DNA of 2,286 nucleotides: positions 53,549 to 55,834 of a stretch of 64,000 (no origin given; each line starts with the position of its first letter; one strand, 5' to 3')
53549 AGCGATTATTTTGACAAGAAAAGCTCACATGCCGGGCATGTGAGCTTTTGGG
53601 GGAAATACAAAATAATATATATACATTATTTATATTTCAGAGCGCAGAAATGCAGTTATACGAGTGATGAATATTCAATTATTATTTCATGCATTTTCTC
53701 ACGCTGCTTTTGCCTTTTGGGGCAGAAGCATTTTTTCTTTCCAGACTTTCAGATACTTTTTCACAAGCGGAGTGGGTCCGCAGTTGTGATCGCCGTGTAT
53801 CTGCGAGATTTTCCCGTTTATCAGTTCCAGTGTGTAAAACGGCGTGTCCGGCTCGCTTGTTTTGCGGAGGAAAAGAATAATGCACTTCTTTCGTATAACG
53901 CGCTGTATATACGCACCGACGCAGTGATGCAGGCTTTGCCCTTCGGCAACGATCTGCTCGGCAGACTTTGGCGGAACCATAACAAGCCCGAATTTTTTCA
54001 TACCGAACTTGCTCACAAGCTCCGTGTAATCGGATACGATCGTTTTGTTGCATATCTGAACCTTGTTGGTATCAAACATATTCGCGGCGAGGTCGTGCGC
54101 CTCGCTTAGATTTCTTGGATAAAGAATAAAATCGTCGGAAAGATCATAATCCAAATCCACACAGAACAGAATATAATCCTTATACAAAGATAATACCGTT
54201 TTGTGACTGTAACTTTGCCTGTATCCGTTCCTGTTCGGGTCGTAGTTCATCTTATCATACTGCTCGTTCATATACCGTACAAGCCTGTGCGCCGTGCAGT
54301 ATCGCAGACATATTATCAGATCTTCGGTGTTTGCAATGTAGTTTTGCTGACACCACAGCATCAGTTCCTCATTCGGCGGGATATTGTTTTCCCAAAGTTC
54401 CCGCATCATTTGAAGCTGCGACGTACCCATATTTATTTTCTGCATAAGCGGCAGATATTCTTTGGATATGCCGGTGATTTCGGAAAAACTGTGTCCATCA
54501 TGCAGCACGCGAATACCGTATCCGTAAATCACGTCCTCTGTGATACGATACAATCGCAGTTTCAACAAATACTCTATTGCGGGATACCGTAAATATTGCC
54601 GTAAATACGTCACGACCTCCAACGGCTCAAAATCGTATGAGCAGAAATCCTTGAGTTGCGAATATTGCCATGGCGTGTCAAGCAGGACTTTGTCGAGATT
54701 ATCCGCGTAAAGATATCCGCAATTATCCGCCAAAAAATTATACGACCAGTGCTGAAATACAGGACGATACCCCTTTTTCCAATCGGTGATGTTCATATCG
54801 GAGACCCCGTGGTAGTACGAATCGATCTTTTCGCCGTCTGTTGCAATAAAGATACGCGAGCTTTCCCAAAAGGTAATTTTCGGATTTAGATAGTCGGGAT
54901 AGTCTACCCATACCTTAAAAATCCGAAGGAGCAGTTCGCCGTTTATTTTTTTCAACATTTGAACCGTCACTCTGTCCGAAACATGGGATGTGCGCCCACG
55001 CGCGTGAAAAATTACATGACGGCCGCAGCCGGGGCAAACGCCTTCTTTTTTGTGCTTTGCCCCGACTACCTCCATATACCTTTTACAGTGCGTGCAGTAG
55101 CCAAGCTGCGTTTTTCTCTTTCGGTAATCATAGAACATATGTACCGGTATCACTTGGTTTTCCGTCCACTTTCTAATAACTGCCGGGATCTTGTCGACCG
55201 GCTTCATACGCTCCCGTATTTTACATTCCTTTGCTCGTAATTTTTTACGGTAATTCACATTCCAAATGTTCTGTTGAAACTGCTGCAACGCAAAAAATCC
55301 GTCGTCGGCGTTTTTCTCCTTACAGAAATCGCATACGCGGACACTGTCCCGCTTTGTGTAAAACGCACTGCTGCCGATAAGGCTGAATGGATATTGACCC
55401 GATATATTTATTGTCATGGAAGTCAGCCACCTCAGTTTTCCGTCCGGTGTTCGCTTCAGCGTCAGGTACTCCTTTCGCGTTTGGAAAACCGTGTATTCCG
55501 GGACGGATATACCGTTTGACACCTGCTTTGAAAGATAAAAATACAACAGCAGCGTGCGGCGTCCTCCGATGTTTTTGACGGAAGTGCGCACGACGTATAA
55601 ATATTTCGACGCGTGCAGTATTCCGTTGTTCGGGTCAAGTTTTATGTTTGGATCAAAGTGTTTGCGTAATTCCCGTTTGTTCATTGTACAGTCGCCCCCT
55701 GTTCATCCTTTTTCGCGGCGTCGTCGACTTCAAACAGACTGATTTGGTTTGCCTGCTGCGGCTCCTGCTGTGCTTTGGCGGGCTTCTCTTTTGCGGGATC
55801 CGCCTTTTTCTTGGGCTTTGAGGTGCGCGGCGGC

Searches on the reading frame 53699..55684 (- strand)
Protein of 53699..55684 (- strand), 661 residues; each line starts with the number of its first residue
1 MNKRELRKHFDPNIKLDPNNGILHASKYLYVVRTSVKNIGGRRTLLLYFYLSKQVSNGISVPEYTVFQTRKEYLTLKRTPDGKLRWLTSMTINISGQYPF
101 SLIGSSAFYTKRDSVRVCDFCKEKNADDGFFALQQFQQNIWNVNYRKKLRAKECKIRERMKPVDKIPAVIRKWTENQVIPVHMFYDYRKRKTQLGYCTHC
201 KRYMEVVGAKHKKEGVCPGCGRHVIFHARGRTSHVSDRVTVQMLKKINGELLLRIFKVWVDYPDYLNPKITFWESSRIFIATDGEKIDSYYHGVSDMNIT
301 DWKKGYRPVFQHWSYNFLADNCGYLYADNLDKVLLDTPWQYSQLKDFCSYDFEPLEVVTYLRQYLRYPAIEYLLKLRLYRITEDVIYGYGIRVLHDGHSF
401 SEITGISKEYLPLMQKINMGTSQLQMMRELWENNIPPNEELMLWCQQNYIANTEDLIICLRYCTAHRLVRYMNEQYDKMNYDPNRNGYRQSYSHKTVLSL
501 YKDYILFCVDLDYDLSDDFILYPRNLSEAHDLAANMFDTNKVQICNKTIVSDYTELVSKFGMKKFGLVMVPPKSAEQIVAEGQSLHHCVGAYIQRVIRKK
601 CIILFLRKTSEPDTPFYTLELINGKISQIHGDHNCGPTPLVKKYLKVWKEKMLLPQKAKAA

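Call 4: search_protein_families(library=pfam, proteins=[window:53699-55684:-], max_evalue=0.01)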
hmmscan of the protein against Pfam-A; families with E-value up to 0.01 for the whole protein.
window:53699-55684:- (661 aa): 1 family
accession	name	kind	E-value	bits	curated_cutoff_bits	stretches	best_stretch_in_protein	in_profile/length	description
PF14284.11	PcfJ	-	5e-32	111.2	25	1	500-639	1-141/147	PcfJ-like protein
